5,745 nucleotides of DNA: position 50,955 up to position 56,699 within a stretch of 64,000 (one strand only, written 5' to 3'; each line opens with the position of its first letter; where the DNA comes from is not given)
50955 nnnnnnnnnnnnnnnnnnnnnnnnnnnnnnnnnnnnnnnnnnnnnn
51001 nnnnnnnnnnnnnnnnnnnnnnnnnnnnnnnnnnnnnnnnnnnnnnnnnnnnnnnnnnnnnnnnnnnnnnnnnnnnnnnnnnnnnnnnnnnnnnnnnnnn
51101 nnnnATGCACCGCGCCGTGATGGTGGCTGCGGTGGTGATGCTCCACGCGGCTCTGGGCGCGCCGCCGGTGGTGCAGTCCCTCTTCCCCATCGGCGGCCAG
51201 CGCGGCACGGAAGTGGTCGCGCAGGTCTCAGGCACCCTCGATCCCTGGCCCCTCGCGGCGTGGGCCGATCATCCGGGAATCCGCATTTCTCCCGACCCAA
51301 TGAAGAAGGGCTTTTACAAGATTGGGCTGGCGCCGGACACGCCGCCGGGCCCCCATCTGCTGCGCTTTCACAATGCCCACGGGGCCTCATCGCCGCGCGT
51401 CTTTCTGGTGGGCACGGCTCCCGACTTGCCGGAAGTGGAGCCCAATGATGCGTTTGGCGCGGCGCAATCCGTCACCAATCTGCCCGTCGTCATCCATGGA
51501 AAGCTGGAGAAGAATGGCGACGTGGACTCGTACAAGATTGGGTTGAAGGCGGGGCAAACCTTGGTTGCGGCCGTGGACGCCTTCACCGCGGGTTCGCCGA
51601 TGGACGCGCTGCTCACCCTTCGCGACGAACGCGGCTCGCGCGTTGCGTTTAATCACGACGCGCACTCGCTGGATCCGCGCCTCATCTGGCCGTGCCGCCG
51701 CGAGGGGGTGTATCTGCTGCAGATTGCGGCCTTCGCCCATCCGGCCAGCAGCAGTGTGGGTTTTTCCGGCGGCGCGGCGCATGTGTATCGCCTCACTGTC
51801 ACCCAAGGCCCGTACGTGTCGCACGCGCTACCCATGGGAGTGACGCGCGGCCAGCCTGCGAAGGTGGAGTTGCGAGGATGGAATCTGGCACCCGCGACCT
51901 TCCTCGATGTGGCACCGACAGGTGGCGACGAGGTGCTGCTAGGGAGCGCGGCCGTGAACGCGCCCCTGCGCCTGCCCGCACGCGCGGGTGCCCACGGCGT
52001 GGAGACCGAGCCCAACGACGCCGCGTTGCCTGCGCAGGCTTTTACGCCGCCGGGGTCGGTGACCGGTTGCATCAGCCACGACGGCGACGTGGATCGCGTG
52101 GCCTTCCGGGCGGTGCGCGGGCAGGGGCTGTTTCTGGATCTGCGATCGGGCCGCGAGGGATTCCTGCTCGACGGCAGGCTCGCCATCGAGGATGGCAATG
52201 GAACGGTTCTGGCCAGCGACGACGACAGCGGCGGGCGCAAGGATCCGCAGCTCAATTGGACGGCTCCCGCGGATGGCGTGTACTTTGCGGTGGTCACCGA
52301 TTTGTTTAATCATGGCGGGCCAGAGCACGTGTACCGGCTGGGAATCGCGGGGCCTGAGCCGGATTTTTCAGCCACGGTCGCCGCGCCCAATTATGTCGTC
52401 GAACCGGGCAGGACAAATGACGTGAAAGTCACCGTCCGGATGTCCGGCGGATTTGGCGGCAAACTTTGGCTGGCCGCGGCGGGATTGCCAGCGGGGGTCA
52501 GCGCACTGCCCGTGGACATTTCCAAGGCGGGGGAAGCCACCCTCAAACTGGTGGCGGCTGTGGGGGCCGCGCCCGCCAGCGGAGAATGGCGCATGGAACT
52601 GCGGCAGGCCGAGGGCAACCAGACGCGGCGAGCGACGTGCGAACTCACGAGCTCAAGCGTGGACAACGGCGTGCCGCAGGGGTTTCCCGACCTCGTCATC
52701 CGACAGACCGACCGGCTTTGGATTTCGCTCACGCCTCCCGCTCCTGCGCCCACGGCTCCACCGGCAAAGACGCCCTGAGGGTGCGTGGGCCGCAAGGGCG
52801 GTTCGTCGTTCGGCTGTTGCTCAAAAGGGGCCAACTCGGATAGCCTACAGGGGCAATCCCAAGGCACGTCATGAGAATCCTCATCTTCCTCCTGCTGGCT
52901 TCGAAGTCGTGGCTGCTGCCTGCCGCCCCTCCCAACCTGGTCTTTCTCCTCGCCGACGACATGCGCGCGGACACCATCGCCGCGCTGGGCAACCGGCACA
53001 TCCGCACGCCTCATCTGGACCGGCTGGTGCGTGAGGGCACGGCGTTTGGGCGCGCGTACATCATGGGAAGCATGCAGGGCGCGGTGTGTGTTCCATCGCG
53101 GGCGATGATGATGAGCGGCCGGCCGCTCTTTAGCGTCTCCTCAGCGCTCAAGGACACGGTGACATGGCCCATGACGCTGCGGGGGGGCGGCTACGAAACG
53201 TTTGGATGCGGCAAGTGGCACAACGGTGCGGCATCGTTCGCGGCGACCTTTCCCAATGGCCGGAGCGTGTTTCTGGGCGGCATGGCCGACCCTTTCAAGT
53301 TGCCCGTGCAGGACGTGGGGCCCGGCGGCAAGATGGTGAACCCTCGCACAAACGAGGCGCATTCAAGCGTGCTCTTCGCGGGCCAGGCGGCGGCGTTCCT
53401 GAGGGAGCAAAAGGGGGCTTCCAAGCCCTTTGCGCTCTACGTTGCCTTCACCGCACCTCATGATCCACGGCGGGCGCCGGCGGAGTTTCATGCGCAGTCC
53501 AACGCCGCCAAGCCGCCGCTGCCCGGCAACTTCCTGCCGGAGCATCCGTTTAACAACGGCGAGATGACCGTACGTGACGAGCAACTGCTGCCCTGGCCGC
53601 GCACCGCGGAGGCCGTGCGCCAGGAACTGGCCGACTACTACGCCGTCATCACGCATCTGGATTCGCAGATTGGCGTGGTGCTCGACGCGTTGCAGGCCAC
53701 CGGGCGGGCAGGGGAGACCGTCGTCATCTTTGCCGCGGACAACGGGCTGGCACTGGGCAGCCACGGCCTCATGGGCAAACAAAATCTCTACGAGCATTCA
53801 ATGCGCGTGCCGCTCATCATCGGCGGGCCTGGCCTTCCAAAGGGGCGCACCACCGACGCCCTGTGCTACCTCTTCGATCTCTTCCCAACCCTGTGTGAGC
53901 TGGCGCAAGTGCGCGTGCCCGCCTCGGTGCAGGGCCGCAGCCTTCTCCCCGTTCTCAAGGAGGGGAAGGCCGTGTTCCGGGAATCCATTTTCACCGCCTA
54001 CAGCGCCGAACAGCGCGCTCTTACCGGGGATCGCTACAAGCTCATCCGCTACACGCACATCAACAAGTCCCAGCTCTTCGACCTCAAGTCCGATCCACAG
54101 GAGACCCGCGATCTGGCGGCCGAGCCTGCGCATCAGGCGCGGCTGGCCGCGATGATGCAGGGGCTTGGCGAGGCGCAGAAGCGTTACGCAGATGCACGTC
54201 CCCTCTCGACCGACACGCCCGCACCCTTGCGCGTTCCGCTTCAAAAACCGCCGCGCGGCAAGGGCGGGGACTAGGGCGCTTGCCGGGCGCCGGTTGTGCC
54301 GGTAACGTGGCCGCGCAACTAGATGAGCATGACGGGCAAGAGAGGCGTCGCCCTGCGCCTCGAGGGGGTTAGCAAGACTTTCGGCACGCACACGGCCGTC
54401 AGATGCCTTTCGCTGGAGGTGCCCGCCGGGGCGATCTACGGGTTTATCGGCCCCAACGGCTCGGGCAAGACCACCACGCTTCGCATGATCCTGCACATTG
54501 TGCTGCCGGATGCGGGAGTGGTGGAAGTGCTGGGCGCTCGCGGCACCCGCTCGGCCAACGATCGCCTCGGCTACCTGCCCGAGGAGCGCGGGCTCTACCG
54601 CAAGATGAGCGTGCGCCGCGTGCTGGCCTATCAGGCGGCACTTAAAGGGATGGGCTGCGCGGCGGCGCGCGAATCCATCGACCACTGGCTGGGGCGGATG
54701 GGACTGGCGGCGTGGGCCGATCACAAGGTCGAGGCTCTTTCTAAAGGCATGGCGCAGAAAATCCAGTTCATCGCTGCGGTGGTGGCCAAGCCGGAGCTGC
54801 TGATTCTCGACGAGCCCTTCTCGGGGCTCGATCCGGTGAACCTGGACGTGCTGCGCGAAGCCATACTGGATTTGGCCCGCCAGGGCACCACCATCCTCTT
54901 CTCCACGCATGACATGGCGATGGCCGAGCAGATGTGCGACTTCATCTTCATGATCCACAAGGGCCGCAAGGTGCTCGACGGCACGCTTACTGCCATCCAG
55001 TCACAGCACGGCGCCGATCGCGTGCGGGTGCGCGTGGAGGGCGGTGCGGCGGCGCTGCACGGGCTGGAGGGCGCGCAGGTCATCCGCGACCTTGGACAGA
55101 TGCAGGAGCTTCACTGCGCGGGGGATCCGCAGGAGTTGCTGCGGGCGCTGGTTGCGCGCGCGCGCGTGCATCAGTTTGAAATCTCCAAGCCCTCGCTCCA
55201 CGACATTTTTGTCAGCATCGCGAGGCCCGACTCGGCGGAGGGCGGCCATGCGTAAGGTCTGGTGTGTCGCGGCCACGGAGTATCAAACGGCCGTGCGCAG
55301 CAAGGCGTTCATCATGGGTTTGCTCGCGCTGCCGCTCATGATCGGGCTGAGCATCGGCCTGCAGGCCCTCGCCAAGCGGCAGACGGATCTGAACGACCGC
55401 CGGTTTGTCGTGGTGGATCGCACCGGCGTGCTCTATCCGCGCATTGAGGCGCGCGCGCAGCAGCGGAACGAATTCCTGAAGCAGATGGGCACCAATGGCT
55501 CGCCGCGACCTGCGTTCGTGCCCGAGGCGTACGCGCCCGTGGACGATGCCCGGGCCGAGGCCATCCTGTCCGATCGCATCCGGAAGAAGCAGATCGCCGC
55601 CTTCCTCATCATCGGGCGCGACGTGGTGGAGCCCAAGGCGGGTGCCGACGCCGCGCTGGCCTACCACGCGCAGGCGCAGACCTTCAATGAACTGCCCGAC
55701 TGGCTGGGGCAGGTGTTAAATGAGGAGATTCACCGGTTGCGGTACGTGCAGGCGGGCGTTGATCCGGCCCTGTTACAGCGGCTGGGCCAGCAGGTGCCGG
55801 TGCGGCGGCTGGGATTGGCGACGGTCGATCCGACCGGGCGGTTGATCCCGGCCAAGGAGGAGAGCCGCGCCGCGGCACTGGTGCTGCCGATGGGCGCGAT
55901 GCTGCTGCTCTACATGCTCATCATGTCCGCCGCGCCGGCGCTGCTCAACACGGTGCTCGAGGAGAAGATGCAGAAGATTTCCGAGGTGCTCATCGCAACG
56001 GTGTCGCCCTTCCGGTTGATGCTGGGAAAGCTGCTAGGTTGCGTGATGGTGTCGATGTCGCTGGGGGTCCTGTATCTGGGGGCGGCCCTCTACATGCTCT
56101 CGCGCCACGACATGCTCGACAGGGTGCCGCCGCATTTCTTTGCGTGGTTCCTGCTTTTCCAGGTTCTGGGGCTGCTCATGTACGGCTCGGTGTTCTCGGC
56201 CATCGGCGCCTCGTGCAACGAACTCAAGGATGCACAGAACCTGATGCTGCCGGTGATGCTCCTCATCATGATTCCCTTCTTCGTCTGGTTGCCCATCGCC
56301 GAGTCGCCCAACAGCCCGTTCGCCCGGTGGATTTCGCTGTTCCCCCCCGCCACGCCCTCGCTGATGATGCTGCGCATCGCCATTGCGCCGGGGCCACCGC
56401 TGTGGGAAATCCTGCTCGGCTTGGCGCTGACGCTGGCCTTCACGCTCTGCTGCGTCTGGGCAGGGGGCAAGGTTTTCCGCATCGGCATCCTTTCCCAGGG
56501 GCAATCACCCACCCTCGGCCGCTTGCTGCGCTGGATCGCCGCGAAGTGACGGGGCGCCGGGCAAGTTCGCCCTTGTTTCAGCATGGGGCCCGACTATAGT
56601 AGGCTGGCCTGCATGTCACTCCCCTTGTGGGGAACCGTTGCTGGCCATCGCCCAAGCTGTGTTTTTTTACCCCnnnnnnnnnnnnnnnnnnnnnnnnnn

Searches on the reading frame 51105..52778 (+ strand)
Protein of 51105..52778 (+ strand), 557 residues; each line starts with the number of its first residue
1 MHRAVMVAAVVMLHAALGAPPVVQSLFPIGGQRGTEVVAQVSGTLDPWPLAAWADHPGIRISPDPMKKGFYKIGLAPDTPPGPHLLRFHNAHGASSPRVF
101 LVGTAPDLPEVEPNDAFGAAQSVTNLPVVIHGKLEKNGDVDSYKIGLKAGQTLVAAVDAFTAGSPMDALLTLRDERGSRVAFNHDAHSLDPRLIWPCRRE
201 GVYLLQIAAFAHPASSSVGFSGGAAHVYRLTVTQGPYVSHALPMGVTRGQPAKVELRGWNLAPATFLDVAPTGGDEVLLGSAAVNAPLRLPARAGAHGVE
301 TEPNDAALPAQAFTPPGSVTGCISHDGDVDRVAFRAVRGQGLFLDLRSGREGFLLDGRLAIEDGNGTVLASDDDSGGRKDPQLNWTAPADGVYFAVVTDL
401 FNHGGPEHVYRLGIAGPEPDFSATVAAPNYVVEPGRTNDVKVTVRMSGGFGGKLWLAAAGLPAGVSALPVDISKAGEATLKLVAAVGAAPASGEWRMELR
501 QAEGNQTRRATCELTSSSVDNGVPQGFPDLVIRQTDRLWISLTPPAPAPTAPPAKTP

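Call 18: search_protein_families(library=pfam, proteins=[window:51105-52778:+], max_evalue=0.01)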
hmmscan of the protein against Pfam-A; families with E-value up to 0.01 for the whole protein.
window:51105-52778:+ (557 aa): 1 family
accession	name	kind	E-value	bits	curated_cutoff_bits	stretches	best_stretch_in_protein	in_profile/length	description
PF04151.21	PPC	-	8e-07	30.3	25.9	1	330-398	3-69/70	Bacterial pre-peptidase C-terminal domain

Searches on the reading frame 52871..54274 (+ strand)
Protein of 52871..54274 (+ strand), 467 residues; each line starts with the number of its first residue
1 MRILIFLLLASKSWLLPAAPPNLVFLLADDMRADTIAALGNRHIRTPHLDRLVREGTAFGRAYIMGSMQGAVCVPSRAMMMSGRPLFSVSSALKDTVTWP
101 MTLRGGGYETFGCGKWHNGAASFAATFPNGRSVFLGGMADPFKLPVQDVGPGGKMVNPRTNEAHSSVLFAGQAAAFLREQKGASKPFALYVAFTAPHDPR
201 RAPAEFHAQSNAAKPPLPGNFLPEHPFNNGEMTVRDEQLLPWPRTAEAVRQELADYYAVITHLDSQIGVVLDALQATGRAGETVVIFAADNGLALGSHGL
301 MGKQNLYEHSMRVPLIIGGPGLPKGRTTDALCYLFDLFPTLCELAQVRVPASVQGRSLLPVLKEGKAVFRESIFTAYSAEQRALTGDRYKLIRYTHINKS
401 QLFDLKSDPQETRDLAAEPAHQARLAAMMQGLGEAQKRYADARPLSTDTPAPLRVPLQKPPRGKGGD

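Call 18: search_protein_families(library=pfam, proteins=[window:52871-54274:+], max_evalue=0.01)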
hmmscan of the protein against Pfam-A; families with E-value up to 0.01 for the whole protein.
window:52871-54274:+ (467 aa): 4 families
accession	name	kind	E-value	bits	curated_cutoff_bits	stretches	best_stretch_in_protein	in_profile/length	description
PF00884.28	Sulfatase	-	1.8e-40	139.6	25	1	21-346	1-300/301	Sulfatase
PF16347.10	SGSH_C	-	2.9e-23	83.2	29.3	1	296-436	1-152/154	N-sulphoglucosamine sulphohydrolase, C-terminal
PF14707.11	Sulfatase_C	-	0.0022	19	30.9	1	391-438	47-95/127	C-terminal region of aryl-sulfatase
PF01663.27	Phosphodiest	-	0.0095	16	23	0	23-84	1-55/342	Type I phosphodiesterase / nucleotide pyrophosphatase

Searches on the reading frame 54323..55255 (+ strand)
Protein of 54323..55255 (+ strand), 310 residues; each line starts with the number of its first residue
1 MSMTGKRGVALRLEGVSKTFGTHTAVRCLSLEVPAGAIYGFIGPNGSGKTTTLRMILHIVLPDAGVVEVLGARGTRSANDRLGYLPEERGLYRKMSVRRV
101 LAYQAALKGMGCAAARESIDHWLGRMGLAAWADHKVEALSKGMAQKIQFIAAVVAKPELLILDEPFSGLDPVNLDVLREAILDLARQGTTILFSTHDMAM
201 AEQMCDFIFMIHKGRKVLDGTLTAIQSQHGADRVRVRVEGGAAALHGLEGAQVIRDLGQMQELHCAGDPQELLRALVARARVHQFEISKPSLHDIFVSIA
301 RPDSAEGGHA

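Call 18: search_protein_families(library=pfam, proteins=[window:54323-55255:+], max_evalue=0.01)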
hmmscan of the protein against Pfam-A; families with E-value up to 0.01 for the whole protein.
window:54323-55255:+ (310 aa): 3 families
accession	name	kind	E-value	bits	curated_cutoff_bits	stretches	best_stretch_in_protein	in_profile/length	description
PF00005.33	ABC_tran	-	1.1e-25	91.2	25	1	29-166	4-136/137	ABC transporter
PF13304.12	AAA_21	-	5.8e-15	56.6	27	2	138-199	237-301/304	AAA domain, putative AbiEii toxin, Type IV TA system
PF13732.12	DrrA1-3_C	-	1.1e-12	49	27.4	1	220-298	1-79/81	ATP-binding protein DrrA1-3-like, C-terminal domain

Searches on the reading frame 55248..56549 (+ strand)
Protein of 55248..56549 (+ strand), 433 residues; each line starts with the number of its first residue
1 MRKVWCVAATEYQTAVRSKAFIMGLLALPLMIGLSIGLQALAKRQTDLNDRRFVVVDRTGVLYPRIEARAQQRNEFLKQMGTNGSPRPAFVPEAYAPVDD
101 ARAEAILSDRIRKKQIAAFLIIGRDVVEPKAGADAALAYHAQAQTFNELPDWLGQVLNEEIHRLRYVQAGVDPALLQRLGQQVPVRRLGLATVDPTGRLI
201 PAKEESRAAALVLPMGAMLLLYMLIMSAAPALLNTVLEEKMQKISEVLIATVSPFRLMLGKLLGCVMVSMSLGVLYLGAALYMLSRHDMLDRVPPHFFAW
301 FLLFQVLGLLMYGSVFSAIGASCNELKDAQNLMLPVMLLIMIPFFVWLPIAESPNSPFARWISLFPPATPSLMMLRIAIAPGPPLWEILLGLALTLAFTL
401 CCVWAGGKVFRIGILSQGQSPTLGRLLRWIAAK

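Call 18: search_protein_families(library=pfam, proteins=[window:55248-56549:+], max_evalue=0.01)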
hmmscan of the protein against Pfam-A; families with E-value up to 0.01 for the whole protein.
window:55248-56549:+ (433 aa): 2 families
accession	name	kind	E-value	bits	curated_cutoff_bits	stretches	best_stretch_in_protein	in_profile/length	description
PF12698.13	ABC2_membrane_3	-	7.3e-35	121.1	31.6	1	19-406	1-345/347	ABC-2 family transporter protein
PF01061.29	ABC2_membrane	-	1.2e-06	28.6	26.9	1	215-378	52-209/211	ABC-2 type transporter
